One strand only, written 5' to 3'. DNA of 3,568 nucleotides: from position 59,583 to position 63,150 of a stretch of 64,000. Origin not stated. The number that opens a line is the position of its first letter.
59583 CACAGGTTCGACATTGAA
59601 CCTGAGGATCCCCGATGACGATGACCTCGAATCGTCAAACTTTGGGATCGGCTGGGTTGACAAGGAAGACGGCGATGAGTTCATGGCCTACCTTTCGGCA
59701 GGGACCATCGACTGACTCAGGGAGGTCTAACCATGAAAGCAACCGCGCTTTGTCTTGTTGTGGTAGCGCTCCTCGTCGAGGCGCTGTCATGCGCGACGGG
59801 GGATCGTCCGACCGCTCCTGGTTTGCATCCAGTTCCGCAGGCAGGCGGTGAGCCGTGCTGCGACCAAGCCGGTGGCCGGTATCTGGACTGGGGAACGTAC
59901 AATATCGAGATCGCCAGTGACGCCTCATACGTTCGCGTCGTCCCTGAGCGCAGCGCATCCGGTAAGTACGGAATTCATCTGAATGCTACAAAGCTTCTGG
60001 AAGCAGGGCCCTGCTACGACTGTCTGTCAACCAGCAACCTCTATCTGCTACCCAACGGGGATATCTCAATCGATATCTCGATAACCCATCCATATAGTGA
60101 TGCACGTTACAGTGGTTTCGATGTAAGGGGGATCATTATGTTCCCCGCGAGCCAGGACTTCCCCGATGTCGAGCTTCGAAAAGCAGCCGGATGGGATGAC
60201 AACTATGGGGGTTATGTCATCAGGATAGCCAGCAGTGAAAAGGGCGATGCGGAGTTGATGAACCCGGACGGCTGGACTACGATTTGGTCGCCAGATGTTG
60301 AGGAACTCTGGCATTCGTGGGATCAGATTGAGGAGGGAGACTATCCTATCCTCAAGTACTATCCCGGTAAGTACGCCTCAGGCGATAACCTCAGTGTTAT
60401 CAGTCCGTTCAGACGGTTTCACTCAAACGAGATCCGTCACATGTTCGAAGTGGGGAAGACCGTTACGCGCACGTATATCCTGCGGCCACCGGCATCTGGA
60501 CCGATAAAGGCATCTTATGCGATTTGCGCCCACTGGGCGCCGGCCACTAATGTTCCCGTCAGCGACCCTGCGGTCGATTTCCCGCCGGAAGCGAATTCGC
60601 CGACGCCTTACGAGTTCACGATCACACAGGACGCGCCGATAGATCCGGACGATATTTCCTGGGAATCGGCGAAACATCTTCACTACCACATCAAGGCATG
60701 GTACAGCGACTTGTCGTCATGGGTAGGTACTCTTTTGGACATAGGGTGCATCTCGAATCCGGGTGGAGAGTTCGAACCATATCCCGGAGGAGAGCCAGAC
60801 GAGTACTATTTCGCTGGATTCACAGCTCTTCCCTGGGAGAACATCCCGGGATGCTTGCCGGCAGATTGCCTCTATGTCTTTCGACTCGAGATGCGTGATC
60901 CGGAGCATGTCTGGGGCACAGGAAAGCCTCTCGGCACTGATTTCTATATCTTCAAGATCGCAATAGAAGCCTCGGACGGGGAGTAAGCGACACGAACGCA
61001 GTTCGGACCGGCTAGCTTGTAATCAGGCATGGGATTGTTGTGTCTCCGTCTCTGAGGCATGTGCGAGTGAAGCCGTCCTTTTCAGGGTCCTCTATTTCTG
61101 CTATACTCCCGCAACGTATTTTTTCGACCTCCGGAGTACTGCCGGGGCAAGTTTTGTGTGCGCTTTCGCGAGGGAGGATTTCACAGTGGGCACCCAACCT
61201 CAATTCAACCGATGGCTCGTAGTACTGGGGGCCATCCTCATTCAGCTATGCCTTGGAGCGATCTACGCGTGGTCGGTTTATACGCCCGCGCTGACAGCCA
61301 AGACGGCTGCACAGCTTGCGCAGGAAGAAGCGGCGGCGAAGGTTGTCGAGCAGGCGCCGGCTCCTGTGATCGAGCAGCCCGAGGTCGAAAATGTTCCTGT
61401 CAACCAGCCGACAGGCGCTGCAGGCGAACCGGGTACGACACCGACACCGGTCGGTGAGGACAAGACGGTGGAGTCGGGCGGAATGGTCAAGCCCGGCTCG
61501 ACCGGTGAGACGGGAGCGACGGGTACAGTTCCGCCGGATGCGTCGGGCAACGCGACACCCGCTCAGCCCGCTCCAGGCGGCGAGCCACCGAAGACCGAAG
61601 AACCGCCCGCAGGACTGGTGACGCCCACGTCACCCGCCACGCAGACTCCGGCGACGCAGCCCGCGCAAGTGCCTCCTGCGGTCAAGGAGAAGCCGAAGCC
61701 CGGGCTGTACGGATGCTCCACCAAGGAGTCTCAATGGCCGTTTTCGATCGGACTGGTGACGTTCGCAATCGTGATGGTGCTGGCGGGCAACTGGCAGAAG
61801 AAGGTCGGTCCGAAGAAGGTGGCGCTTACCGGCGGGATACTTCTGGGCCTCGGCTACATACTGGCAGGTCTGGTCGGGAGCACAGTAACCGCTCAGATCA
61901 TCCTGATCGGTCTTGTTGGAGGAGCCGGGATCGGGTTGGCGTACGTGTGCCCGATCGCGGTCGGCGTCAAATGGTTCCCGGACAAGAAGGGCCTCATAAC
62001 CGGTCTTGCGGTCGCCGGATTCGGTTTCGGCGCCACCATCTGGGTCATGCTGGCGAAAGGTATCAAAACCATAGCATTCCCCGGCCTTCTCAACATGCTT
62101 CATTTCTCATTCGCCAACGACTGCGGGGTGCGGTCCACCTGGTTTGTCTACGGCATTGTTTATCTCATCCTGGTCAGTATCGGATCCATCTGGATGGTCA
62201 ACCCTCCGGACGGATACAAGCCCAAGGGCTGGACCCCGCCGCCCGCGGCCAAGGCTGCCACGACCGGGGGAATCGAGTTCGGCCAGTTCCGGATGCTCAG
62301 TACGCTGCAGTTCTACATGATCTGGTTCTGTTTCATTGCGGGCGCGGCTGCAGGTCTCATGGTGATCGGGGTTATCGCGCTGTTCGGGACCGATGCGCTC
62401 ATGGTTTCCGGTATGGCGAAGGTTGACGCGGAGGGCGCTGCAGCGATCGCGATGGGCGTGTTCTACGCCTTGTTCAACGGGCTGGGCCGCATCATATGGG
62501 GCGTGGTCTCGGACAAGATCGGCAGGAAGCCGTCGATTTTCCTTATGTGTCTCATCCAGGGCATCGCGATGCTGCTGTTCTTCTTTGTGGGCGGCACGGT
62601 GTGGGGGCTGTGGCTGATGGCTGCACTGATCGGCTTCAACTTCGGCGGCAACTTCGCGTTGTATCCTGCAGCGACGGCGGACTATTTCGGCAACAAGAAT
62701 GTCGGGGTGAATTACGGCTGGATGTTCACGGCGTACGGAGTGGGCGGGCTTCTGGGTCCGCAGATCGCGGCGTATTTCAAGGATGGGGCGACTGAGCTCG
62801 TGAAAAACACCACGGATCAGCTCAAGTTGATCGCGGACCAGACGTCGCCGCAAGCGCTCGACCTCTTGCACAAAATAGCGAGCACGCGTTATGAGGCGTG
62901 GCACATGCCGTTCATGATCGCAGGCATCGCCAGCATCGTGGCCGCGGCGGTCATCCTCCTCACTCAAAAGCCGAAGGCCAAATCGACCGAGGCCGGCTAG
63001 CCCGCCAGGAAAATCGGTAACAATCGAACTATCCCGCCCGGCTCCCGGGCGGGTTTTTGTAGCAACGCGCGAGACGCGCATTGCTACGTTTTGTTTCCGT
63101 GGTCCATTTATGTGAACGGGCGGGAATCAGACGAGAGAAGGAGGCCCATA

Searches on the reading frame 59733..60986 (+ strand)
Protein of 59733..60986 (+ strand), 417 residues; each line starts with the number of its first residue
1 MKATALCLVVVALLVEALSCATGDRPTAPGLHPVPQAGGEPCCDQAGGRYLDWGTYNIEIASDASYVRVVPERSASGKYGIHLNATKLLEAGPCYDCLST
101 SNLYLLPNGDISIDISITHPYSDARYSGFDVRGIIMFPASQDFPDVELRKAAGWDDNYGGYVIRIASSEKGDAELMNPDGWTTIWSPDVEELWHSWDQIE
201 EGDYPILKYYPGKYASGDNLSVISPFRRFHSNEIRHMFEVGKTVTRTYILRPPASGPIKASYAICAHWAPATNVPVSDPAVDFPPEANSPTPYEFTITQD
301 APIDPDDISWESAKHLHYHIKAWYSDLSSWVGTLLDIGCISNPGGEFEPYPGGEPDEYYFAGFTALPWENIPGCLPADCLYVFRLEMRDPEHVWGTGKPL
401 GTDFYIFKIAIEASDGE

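Call 5: search_protein_families(library=pfam, proteins=[window:59733-60986:+], max_evalue=0.01)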
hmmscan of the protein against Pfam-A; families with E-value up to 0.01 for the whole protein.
window:59733-60986:+ (417 aa): 0 families

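Call 6: search_protein_families(library=ncbifam, proteins=[window:59733-60986:+], max_evalue=0.01)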
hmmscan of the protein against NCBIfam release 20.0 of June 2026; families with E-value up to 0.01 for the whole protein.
window:59733-60986:+ (417 aa): 0 families

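Call 54: list_cluster_members(proteins=[P0001, P0008, window:59733-60986:+, window:55207-57864:-])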
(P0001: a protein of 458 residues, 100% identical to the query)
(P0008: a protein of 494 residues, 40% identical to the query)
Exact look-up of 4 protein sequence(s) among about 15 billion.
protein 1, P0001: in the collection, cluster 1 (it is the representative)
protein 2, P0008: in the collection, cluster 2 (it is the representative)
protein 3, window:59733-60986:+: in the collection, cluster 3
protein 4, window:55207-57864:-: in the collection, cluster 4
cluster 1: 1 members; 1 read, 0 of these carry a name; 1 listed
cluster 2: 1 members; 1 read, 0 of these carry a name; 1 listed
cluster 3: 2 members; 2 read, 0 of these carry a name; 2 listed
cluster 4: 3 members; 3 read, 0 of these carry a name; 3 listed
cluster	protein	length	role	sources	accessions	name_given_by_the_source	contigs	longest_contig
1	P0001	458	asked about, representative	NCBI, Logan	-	-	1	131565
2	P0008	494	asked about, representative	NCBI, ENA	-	-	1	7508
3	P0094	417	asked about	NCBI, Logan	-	-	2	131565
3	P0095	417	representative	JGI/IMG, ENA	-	-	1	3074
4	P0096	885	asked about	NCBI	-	-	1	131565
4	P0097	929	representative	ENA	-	-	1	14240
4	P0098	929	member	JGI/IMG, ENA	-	-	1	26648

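Call 56: find_homologous_proteins(query=window:59733-60986:+, max_evalue=0.00001)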
Query window:59733-60986:+ (417 aa): 102 proteins with E <= 0.00001 among 4067 candidates.
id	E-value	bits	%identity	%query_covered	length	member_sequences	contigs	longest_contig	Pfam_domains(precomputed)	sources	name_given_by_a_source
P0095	4.0e-267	904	91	100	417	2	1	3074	-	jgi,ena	-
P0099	1.5e-240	817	84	100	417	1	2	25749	-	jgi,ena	-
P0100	2.3e-209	714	73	100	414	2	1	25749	-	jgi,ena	-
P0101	6.5e-208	709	73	100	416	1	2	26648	-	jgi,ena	-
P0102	1.8e-130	454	54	95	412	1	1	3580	-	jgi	jgi:hypothetical protein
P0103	2.8e-128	447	55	97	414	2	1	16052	-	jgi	jgi:hypothetical protein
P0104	9.6e-124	432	54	89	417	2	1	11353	-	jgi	-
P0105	8.1e-122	425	50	100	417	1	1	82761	-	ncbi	-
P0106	2.2e-121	424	49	100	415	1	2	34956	-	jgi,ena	-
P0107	2.0e-120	421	52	91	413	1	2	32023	-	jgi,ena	-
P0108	2.5e-120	421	53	90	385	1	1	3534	-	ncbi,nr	ncbi:MAG TPA: hypothetical protein ENN67_03940, partial [Firmicutes bacterium]|nr:hypothetical prote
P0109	3.5e-120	420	48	97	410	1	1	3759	-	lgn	-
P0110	6.6e-120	419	54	88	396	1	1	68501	-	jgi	-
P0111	1.2e-119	418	50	99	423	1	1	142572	-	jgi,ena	-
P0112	2.3e-119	417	54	89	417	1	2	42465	-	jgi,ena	-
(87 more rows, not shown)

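Call 65: predict_structure(alignment_id=A2)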
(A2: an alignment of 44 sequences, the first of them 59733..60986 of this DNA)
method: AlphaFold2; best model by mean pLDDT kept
length: 417 residues; sequences in the alignment: 44
mean_pLDDT: 76.8   pTM: 0.77
mean pLDDT of the five models: 76.8, 76.3, 76.1, 75.2, 73.6
residues with pLDDT >= 90: 152; 70-90: 152; 50-70: 36; < 50: 77
segments of 3 or more residues with pLDDT < 50: 22-48, 74-91, 187-213, 215-219
pLDDT, mean of each block of 10 residues (from residue 1): 83 77 37 34 41 79 94 43 32 70 98 94 84 87 90 80 84 94 63 42 32 44 88 86 96 92 80 86 75 86 93 93 84 90 88 92 90 95 86 65 91 92
secondary structure, 60 per line:
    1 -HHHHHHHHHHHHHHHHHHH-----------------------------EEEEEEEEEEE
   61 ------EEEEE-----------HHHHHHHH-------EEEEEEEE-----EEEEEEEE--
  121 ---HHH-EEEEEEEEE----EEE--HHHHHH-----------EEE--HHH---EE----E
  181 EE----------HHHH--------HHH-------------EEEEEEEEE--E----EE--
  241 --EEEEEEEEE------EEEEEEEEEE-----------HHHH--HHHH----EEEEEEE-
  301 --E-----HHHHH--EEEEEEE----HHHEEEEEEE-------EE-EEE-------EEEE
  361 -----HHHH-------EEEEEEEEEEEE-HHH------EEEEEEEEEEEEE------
elements in order: H2-20 E50-60 E67-71 H83-90 E98-105 E111-118 E128-136 E141-143 H146-151 E163-165 E180-182 H193-196 E221-229 E243-251 E258-267 H279-282 H285-288 E293-299 H309-313 E316-322 E330-336 E347-349 E357-360 H366-369 E377-388 E399-411

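Call 68: fold_search(model_id=the predicted structure, library=pdb)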
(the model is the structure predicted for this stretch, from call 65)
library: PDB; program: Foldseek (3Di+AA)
matches with E <= 10: 1074; with E <= 0.001: 11
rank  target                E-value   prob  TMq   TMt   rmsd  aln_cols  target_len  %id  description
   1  6cvm_A                2.0e-04  0.89  0.21  0.11  13.7       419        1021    9  Atomic resolution cryo-EM structure of beta-galactosidase (released 2018-05-30)
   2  6drv_A                2.8e-04  0.84  0.20  0.11  15.2       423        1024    8  Beta-galactosidase (released 2018-07-11)
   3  1px3_B                2.8e-04  0.80  0.19  0.11  14.6       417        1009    9  E. COLI (LACZ) BETA-GALACTOSIDASE (G794A) (released 2004-06-15)
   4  3i3e_B                3.0e-04  0.82  0.20  0.11  14.5       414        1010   10  E. COLI (lacZ) BETA-GALACTOSIDASE (M542A) (released 2010-05-12)
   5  7brs_B                3.0e-04  0.72  0.18  0.10  14.6       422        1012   10  E.coli beta-galactosidase (E537Q) in complex with fluorescent probe KSA02 (released 2021-03-03)
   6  1px3_C                3.7e-04  0.80  0.19  0.10  14.2       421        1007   10  E. COLI (LACZ) BETA-GALACTOSIDASE (G794A) (released 2004-06-15)
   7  4duv_A                4.1e-04  0.69  0.19  0.10  14.8       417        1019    9  E. coli (lacZ) beta-galactosidase (G974A) 2-deoxy-galactosyl-enzyme and bis-Tris complex (released 2013-04-03)
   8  6xxw                  6.1e-04  0.69  0.17  0.14  15.5       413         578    7  Structure of beta-D-Glucuronidase for Dictyoglomus thermophilum. (released 2020-07-15)
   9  7brs_C                6.1e-04  0.69  0.19  0.10  16.1       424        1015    9  E.coli beta-galactosidase (E537Q) in complex with fluorescent probe KSA02 (released 2021-03-03)
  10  9npn_A                7.2e-04  0.63  0.19  0.12  19.6       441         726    8  Crystal structure of the inactive conformation of a glycoside hydrolase (CapGH2b - E465A Mutant) from the GH2 family i (released 2025-11-12)
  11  7brs_D                1.0e-03  0.66  0.19  0.11  13.9       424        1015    9  E.coli beta-galactosidase (E537Q) in complex with fluorescent probe KSA02 (released 2021-03-03)
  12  3vda_A                1.1e-03  0.63  0.20  0.11  15.7       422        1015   10  E. coli (lacZ) beta-galactosidase (N460T) (released 2012-04-11)
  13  3vd9_A                1.1e-03  0.54  0.19  0.10  16.2       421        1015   10  E. coli (lacZ) beta-galactosidase (N460S) in complex with IPTG (released 2012-04-11)
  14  3vd9_B                1.2e-03  0.54  0.19  0.10  14.8       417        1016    9  E. coli (lacZ) beta-galactosidase (N460S) in complex with IPTG (released 2012-04-11)
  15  3t2o_A                1.2e-03  0.63  0.20  0.11  14.1       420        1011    8  E. coli (lacZ) beta-galactosidase (S796D) (released 2012-01-18)
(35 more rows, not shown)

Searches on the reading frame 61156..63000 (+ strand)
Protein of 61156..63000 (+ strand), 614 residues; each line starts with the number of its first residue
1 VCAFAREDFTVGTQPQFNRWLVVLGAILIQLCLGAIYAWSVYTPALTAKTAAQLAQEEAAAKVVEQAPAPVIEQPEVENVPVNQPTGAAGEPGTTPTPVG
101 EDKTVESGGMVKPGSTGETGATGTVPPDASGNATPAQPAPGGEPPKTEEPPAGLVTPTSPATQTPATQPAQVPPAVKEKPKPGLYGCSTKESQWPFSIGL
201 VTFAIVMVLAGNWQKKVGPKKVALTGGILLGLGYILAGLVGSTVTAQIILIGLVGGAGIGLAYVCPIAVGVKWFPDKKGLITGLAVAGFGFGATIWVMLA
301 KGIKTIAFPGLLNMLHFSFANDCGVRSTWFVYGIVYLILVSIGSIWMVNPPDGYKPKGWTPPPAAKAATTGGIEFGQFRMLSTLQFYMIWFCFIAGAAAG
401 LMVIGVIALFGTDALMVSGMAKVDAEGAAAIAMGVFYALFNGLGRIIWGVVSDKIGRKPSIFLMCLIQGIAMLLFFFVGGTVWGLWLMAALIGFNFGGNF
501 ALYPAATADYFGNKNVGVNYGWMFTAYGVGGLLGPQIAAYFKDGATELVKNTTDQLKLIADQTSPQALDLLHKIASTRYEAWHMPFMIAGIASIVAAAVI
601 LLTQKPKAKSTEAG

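Call 5: search_protein_families(library=pfam, proteins=[window:61156-63000:+], max_evalue=0.01)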
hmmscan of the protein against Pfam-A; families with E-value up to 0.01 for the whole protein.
window:61156-63000:+ (614 aa): 2 families
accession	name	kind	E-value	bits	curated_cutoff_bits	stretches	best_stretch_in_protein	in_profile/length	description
PF07690.21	MFS_1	-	2.1e-33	116.2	33.4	1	186-535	28-347/347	Major Facilitator Superfamily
PF13347.12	MFS_2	-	1.5e-05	24.2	27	1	319-509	160-341/427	MFS/sugar transport protein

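Call 6: search_protein_families(library=ncbifam, proteins=[window:61156-63000:+], max_evalue=0.01)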
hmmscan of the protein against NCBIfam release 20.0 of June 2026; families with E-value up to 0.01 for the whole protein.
window:61156-63000:+ (614 aa): 8 families
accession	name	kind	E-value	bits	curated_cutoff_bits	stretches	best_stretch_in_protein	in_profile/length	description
NF049980.1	SfMCT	equivalog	1.1e-104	350.2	320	2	185-544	32-364/378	L-lactate MFS transporter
TIGR00890.1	2A0111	subfamily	9.1e-61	205.9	374.85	2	191-542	39-355/377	oxalate/formate antiport family MFS transporter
TIGR04259.1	oxa_formateAnti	equivalog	3.5e-42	144.7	335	1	189-560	37-384/405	oxalate/formate MFS antiporter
NF038246.1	bile_salt_MFS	equivalog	2.6e-13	49.6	400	1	193-543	44-378/408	conjugated bile salt MFS transporter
TIGR00880.1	2_A_01_02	superfamily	4.1e-08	33.5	131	1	439-541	5-110/141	multidrug resistance protein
TIGR00886.1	2A0108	subfamily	2.3e-07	30.2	311.7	1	434-598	43-186/368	NarK family nitrate/nitrite MFS transporter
TIGR00895.1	2A0115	subfamily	4.2e-06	25.9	418.55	1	433-540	290-396/398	aromatic acid/H+ symport family MFS transporter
NF007782.0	PRK10473.1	subfamily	0.00036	19.7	417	1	194-269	42-115/394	MdtL family multidrug efflux MFS transporter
